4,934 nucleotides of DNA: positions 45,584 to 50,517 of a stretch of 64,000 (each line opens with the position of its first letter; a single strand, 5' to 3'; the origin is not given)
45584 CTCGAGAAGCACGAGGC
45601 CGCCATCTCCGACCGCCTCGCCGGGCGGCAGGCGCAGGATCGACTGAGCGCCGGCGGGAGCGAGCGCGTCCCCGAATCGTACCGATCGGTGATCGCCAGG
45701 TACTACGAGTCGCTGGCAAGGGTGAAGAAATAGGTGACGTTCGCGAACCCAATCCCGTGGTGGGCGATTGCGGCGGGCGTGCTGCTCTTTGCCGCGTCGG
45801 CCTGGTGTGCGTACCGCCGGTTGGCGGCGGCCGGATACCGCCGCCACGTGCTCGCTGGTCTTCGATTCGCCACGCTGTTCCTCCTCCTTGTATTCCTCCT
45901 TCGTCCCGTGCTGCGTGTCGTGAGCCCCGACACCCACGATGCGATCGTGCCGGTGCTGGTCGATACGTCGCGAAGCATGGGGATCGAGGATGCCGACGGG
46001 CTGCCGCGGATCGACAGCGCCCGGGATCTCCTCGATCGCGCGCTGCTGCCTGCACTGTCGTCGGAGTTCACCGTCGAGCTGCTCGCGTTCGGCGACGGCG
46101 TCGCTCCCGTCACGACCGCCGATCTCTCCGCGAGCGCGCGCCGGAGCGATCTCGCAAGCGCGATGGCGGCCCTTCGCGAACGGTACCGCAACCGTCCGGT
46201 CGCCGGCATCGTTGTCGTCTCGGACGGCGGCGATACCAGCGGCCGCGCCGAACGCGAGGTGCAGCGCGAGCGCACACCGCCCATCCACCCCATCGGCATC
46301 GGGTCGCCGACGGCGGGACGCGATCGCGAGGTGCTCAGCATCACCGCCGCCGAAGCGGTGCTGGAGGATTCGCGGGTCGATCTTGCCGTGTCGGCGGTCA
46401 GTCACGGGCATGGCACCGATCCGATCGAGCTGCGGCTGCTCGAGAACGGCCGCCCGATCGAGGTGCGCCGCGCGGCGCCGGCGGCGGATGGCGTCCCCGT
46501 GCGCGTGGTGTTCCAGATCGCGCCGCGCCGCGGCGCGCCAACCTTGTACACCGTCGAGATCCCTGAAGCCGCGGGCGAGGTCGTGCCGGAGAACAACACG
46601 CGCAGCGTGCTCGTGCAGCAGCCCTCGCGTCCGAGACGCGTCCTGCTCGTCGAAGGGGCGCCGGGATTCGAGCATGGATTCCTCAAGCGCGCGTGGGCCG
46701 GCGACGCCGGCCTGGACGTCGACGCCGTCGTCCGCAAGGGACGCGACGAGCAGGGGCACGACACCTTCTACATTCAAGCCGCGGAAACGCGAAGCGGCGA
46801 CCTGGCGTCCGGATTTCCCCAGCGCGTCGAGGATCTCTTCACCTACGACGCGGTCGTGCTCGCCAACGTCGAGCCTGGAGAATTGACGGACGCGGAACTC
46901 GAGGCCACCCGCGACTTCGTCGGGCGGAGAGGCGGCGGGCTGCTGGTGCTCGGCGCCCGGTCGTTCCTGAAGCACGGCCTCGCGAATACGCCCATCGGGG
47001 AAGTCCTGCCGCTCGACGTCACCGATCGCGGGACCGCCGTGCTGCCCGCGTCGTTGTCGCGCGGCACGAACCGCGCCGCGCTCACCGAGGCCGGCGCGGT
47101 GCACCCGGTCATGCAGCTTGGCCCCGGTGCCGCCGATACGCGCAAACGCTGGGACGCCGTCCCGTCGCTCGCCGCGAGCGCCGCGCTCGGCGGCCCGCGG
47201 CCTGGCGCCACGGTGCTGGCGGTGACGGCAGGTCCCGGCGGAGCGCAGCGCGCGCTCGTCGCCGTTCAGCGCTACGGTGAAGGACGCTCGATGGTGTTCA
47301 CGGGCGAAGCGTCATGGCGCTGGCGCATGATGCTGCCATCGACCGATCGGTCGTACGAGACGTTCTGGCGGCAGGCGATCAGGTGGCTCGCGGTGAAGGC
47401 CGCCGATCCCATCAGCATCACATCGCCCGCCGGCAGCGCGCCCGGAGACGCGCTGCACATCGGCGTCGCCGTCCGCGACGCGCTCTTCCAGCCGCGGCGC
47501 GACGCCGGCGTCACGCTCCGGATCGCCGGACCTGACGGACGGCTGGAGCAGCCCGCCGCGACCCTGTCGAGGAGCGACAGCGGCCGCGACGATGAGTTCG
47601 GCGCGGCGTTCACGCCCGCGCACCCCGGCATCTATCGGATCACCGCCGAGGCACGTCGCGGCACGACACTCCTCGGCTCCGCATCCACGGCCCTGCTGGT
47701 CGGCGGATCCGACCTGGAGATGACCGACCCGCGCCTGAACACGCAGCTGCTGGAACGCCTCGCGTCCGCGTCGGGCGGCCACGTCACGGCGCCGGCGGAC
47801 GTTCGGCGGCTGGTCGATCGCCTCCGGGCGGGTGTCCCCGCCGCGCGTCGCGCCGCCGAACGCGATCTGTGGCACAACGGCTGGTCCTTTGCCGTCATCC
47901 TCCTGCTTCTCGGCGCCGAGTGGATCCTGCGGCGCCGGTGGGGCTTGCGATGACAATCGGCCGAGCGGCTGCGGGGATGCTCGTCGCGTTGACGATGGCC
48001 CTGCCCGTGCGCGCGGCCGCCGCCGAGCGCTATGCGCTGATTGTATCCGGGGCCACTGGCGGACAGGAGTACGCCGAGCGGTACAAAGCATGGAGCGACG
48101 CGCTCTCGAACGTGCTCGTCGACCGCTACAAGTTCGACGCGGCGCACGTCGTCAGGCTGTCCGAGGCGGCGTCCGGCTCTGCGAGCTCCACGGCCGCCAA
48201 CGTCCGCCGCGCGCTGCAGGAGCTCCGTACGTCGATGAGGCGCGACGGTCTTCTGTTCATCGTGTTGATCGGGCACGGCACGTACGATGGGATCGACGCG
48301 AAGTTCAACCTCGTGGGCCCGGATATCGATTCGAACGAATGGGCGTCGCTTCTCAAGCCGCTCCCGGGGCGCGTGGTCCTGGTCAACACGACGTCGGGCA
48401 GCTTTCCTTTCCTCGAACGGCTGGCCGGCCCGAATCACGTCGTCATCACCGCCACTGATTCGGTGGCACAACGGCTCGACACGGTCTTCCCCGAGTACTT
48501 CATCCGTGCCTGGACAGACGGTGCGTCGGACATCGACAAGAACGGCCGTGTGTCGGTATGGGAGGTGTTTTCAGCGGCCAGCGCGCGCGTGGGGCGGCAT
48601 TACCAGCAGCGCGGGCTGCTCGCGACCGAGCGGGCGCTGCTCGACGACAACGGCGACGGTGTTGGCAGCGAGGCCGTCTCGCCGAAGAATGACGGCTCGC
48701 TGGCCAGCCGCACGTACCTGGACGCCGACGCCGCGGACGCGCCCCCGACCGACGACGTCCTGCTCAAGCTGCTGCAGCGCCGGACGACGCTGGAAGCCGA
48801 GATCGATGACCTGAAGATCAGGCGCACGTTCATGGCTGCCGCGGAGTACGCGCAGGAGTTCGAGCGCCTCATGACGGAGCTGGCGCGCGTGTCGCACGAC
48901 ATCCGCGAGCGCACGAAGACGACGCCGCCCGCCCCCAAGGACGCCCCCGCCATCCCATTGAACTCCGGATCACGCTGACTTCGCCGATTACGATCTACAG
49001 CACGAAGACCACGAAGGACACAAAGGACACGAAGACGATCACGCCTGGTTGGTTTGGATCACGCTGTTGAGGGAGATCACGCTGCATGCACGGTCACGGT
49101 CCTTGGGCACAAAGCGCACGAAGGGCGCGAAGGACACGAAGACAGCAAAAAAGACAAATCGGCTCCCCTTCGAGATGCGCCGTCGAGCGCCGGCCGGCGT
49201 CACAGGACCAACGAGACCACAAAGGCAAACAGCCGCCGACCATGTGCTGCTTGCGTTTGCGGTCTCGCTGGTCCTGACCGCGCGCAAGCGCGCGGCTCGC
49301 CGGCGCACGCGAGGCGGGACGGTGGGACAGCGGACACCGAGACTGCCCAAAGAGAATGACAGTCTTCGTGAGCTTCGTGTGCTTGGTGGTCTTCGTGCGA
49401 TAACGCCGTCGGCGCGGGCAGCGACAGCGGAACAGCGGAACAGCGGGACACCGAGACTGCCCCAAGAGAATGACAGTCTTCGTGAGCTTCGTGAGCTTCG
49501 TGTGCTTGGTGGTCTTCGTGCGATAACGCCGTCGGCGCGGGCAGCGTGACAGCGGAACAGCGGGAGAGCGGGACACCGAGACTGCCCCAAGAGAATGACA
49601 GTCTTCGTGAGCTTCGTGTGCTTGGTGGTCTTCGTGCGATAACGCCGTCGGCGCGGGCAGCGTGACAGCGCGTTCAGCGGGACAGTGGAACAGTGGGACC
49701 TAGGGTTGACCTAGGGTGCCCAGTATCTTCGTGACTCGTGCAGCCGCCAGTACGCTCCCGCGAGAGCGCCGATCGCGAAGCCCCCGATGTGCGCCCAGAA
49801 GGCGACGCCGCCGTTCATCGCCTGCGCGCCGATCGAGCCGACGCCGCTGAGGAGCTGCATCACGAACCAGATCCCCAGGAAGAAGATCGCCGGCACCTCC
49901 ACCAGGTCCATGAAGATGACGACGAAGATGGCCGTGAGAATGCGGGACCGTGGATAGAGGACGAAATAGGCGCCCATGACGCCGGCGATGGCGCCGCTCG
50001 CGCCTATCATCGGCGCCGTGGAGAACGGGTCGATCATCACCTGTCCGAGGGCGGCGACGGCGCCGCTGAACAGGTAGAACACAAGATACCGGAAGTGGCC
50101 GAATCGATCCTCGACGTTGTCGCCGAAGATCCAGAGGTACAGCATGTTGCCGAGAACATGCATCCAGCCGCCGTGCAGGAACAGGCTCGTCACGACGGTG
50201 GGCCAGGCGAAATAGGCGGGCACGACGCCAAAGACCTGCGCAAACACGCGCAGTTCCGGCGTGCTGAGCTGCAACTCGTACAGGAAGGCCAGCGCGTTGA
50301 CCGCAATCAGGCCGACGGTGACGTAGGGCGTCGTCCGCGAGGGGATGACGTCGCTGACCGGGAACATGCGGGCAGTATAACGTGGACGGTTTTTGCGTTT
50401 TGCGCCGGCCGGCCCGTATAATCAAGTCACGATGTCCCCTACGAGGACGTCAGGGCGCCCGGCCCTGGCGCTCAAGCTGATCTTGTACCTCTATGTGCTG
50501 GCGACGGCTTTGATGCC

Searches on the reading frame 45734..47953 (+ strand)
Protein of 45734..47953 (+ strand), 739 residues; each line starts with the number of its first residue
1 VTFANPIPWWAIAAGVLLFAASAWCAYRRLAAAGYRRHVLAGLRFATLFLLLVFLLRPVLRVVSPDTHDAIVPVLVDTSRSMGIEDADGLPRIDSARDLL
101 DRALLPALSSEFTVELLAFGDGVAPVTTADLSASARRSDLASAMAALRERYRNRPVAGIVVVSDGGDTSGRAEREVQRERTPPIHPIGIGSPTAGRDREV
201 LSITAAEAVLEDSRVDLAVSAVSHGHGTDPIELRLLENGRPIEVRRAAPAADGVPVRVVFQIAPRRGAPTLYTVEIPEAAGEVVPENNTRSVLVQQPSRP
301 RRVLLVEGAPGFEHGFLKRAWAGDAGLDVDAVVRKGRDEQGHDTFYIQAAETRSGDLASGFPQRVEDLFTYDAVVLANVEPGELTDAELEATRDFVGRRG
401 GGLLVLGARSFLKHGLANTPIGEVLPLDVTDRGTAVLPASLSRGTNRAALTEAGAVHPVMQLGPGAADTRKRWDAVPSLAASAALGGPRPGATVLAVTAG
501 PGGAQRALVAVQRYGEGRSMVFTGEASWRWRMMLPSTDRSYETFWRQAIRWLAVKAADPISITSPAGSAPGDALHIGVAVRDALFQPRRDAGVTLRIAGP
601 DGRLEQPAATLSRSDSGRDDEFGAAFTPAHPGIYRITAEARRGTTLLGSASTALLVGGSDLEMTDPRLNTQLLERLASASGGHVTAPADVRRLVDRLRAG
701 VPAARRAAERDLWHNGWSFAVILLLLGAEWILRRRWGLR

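Call 62: search_protein_families(library=pfam, proteins=[window:45734-47953:+], max_evalue=0.00001)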
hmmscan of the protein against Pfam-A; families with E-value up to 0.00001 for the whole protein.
window:45734-47953:+ (739 aa): 1 family
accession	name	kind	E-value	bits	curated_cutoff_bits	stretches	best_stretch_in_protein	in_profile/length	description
PF07090.17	GATase1_like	-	3.4e-07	30.5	27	1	356-553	52-246/247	Putative glutamine amidotransferase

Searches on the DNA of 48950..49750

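Call 54: search_rna_families(source=window, start=48950, end=49750, threshold=evalue, max_evalue=1)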
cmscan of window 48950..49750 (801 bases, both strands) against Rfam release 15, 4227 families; matches with E-value up to 1: 2.
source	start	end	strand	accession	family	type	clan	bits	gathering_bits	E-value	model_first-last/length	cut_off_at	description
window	49195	49286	-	RF00714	MIR535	Gene; miRNA;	-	32.2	64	0.00018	1-95/95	no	MIR535 microRNA precursor family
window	49203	49276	-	RF04104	MIR918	Gene; miRNA;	-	24.1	268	0.057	1-265/265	no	MIR918 microRNA precursor family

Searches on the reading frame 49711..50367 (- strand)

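Call 62: search_protein_families(library=pfam, proteins=[window:49711-50367:-], max_evalue=0.00001)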
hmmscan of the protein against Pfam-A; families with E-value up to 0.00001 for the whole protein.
window:49711-50367:- (218 aa): 1 family
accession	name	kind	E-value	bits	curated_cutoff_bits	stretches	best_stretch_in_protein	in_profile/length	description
PF01694.28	Rhomboid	-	8e-34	117.3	22.6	1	55-207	4-140/143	Rhomboid domain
